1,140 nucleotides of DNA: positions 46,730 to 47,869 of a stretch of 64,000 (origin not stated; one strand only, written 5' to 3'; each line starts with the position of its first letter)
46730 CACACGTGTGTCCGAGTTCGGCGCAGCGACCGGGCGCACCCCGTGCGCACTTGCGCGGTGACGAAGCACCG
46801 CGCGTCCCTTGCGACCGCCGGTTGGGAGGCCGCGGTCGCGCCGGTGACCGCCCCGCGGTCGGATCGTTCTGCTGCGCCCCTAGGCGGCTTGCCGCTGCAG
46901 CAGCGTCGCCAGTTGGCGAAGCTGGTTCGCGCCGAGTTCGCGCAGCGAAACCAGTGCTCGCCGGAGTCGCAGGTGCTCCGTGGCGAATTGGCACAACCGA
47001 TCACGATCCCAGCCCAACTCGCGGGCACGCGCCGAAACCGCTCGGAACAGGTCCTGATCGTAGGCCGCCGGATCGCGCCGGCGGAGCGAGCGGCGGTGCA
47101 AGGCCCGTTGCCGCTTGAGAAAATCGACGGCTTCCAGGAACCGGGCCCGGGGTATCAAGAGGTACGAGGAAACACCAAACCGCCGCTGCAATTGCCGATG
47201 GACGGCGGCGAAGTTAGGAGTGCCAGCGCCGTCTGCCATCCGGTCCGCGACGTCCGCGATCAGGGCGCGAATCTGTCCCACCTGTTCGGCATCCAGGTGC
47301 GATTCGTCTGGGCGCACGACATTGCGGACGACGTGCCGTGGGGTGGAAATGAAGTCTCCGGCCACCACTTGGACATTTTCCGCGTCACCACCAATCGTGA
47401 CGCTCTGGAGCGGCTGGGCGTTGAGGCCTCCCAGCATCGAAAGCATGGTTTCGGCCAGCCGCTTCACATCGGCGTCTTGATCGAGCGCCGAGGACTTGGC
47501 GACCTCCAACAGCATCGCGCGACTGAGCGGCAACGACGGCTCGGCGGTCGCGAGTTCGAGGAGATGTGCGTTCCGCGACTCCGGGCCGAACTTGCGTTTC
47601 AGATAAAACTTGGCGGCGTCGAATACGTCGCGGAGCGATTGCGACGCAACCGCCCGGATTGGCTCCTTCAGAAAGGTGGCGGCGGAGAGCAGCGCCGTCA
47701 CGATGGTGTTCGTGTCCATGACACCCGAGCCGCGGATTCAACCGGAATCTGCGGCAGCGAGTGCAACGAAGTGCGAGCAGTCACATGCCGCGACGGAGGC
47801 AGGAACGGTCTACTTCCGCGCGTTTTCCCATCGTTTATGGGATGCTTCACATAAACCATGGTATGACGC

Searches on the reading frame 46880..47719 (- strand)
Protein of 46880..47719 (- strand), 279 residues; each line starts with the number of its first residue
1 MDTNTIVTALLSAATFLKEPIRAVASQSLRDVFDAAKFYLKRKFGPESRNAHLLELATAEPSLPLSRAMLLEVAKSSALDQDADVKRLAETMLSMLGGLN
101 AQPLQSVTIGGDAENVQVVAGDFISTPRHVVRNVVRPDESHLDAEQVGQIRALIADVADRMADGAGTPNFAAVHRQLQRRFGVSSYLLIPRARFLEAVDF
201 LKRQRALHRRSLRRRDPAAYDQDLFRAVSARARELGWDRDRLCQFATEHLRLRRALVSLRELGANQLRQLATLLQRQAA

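Call 5: search_protein_families(library=pfam, proteins=[window:46880-47719:-], max_evalue=0.01)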
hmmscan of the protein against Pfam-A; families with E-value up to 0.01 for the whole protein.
window:46880-47719:- (279 aa): 1 family
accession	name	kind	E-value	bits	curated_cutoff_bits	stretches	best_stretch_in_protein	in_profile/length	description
PF10552.14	ORF6C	-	0.00019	21.8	22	1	170-203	70-103/114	ORF6C domain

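Call 20: find_encoding_contigs(protein=window:46880-47719:-, flank=8000, max_places=10)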
Protein window:46880-47719:- (279 aa): 6 contigs read that carry it; 5 places shown.
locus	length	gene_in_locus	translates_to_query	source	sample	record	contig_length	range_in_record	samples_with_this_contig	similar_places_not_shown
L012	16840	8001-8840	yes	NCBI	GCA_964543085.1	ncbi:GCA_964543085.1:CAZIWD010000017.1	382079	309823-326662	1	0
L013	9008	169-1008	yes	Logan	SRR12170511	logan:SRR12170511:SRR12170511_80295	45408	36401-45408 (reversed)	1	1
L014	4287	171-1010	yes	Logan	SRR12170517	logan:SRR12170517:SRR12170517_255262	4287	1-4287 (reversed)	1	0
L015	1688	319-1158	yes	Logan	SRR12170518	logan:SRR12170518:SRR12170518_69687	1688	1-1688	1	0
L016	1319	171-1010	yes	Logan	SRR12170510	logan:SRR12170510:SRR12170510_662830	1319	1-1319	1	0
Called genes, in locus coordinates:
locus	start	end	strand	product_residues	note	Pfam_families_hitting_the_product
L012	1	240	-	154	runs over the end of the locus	PF04002:RadC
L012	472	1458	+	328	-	PF04471:Mrr_cat (weak)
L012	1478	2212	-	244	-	PF20582:UPF0758_N, PF04002:RadC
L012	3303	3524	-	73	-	-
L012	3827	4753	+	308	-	PF00589:Phage_integrase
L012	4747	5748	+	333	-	PF02899:Phage_int_SAM_1, PF13495:Phage_int_SAM_4 (weak), PF00589:Phage_integrase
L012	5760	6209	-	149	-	PF19452:DUF5990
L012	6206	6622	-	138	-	PF00376:MerR, PF13411:MerR_1, PF09278:MerR-DNA-bind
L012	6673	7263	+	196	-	PF02411:MerT, PF00403:HMA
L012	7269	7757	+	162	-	PF18423:zf_CopZ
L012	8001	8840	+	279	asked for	-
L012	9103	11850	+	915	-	PF08751:TrwC, PF01443:Viral_helicase1 (faint), PF13086:AAA_11 (faint), PF13245:AAA_19 (weak), PF13604:AAA_30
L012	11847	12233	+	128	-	-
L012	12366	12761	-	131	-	-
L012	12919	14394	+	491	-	PF02534:T4SS-DNA_transf (faint), PF10412:TrwB_AAD_bind (faint), PF12696:TraG-D_C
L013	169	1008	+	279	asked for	-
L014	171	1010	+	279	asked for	-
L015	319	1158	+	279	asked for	-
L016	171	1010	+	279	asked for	-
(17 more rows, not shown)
